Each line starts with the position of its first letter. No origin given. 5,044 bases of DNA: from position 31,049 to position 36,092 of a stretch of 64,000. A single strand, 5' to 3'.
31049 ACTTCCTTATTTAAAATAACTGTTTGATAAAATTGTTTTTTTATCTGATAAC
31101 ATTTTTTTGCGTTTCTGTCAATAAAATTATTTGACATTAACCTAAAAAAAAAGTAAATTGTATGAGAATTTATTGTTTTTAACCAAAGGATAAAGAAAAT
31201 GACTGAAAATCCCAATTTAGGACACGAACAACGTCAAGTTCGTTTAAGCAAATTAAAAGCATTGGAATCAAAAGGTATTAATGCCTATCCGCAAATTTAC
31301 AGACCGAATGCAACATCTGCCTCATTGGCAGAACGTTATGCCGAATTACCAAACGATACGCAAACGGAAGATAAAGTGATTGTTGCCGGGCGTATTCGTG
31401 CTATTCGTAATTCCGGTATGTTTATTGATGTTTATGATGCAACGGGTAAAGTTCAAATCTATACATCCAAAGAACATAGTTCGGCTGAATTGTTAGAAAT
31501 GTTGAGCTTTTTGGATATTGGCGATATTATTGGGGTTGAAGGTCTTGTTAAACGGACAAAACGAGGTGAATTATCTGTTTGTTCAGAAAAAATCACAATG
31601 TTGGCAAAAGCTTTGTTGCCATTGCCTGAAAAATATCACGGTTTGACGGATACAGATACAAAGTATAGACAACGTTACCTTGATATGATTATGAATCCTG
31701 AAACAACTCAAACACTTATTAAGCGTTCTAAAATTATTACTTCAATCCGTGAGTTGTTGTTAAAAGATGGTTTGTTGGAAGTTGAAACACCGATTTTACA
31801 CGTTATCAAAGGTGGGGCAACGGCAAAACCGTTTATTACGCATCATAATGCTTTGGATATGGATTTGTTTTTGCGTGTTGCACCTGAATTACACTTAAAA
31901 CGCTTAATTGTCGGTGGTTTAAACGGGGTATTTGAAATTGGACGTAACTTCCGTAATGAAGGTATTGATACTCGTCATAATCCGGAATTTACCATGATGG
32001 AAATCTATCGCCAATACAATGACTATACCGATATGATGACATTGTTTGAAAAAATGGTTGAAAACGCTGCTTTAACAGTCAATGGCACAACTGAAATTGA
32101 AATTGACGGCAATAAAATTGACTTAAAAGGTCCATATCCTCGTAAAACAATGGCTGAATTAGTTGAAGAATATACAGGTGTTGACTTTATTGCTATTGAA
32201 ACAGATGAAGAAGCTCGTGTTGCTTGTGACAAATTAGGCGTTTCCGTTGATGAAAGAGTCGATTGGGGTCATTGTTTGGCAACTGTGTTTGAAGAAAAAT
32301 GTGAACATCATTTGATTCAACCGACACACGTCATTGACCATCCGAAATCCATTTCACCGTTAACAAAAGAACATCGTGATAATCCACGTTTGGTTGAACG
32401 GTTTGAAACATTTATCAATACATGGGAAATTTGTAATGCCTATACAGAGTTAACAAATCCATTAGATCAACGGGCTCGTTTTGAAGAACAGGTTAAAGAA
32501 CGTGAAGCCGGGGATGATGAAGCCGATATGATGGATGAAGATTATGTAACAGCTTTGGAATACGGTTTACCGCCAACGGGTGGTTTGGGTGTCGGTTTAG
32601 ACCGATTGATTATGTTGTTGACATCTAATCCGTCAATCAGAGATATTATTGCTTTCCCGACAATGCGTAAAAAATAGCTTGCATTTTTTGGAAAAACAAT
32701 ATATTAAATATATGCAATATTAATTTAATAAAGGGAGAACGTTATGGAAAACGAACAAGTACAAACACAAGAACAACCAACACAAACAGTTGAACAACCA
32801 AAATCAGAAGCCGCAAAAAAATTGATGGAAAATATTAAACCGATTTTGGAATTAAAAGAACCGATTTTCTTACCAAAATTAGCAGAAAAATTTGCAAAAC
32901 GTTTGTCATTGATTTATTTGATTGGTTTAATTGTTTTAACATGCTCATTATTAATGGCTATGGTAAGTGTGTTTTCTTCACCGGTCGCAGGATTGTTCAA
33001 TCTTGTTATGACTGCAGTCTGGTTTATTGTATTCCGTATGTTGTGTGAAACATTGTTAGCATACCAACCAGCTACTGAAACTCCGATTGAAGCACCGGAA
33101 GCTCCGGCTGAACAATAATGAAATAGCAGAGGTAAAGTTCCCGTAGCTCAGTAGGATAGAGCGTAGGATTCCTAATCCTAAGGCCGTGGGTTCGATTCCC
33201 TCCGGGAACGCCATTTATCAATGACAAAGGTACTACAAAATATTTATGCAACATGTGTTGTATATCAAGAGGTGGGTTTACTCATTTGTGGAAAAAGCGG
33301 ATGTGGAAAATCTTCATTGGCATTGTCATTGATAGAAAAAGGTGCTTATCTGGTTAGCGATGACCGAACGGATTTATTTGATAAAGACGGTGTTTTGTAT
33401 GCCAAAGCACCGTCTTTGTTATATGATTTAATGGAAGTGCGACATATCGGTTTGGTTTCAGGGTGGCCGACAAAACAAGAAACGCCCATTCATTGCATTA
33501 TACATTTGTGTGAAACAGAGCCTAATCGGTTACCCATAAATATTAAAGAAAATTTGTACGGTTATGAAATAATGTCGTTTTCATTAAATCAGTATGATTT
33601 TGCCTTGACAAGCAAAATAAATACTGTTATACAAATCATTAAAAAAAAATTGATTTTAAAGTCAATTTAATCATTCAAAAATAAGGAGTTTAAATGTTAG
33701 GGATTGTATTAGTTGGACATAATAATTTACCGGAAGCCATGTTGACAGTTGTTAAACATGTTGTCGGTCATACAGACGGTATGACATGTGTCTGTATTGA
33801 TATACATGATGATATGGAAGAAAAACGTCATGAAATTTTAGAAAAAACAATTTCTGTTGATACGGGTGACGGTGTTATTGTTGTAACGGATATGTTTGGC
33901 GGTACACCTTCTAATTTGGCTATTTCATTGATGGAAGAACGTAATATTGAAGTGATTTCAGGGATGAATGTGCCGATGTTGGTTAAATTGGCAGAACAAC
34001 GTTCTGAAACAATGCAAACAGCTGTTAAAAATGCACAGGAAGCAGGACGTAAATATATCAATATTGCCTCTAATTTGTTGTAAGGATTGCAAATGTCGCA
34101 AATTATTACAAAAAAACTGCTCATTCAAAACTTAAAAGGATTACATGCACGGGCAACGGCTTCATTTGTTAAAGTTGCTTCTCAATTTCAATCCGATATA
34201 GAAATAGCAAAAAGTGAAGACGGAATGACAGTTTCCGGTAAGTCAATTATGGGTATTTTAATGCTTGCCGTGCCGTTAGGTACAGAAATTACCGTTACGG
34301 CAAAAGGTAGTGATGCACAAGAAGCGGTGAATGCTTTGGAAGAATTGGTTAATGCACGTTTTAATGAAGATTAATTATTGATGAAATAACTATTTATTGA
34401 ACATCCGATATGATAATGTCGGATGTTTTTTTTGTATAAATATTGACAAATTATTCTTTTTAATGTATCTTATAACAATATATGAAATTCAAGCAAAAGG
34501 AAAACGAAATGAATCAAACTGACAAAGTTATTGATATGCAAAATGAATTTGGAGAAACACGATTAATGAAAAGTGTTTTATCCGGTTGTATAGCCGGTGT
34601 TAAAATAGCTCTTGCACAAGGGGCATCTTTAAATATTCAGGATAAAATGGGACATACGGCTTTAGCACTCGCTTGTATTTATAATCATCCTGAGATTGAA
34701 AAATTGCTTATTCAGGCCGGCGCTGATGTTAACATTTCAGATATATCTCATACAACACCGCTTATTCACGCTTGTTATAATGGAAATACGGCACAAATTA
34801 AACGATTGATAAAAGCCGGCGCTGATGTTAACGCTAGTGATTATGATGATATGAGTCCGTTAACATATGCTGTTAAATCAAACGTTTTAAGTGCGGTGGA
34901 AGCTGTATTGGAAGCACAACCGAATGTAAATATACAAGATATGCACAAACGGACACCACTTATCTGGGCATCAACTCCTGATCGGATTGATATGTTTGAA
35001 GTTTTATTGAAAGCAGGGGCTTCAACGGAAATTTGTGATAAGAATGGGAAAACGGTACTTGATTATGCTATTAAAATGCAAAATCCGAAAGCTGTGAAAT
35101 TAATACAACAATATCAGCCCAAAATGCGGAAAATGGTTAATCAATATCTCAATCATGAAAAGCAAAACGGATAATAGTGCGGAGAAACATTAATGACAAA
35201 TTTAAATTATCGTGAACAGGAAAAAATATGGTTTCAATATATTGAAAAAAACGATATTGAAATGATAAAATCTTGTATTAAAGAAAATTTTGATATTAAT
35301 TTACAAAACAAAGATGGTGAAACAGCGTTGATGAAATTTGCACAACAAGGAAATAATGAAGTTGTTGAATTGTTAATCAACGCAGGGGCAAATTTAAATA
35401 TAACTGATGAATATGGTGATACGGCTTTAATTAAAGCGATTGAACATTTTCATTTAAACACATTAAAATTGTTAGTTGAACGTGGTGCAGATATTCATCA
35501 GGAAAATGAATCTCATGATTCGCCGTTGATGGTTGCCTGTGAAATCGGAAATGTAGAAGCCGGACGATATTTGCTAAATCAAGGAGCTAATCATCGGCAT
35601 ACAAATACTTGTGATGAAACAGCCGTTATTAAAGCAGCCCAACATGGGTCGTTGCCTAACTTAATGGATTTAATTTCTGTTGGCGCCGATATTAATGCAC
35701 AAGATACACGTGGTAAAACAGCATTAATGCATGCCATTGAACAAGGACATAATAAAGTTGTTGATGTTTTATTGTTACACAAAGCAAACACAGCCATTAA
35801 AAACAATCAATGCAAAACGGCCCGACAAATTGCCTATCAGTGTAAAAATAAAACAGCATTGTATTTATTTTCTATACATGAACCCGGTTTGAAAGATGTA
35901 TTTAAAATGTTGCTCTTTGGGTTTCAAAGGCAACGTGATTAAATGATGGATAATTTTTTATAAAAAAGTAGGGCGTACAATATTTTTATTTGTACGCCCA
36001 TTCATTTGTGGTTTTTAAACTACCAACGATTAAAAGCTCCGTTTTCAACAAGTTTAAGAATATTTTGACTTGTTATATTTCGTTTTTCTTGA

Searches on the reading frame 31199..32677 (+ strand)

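Call 39: search_protein_families(library=pfam, proteins=[window:31199-32677:+], max_evalue=0.0001)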
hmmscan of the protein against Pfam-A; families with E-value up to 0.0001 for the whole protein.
window:31199-32677:+ (492 aa): 2 families
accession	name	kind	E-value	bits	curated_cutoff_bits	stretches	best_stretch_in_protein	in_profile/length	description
PF00152.25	tRNA-synt_2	-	1.4e-88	297.4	25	1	152-489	2-307/308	tRNA synthetases class II (D, K and N)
PF01336.31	tRNA_anti-codon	-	5.6e-12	45.9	27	1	60-134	1-74/75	OB-fold nucleic acid binding domain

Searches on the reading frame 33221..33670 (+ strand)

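Call 39: search_protein_families(library=pfam, proteins=[window:33221-33670:+], max_evalue=0.0001)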
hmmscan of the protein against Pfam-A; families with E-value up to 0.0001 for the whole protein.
window:33221-33670:+ (149 aa): 1 family
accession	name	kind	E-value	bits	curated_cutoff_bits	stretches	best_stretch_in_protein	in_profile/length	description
PF07475.17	Hpr_kinase_C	-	1.1e-18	67.8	33.3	1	8-131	9-139/171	HPr Serine kinase C-terminal domain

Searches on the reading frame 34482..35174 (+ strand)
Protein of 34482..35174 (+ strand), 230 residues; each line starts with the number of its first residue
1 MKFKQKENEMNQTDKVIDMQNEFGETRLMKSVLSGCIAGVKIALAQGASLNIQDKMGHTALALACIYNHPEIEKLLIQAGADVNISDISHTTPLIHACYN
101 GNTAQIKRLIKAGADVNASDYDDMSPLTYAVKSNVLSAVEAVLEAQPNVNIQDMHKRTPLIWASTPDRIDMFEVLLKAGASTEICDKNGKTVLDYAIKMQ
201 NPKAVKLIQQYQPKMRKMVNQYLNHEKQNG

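Call 40: search_protein_families(library=pfam, proteins=[window:34482-35174:+], max_evalue=0.0001)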
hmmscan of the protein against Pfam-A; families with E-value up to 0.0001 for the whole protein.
window:34482-35174:+ (230 aa): 6 families
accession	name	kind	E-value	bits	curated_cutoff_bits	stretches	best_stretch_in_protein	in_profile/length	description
PF12796.13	Ank_2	-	1.3e-33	115.9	27.3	3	17-87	22-90/90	Ankyrin repeats (3 copies)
PF00023.36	Ank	-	3.2e-30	102.9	21.1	2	57-87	2-32/33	Ankyrin repeat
PF13857.12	Ank_5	-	4.4e-25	87.9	27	2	146-196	6-56/56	Ankyrin repeats (many copies)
PF13637.12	Ank_4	-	1.4e-24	86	22.7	2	64-110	4-50/50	Ankyrin repeats (many copies)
PF13606.12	Ank_3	-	7.3e-24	81.4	22.3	0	57-85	2-30/30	Ankyrin repeat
PF23745.1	ANK_LRRK2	-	2.4e-05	24.6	27.5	0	94-144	35-85/130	LRRK2 ANK repeat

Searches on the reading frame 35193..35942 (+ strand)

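Call 40: search_protein_families(library=pfam, proteins=[window:35193-35942:+], max_evalue=0.0001)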
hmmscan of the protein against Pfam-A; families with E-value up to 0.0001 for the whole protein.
window:35193-35942:+ (249 aa): 7 families
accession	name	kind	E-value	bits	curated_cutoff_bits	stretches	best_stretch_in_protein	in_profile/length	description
PF12796.13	Ank_2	-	1.6e-35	122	27.3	3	17-104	5-89/90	Ankyrin repeats (3 copies)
PF13637.12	Ank_4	-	5e-31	106.5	22.7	4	47-95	2-50/50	Ankyrin repeats (many copies)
PF00023.36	Ank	-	6.3e-30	102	21.1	1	41-72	1-32/33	Ankyrin repeat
PF13857.12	Ank_5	-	1.6e-26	92.5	27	2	32-82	6-56/56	Ankyrin repeats (many copies)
PF13606.12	Ank_3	-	2e-20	70.9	22.3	0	41-70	1-30/30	Ankyrin repeat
PF24521.3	Ank_KRIT1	-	5.8e-08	33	80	0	40-141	16-118/149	KRIT1 ankyrin-repeats domain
PF23745.1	ANK_LRRK2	-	1.3e-06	28.8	27.5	0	48-140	4-96/130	LRRK2 ANK repeat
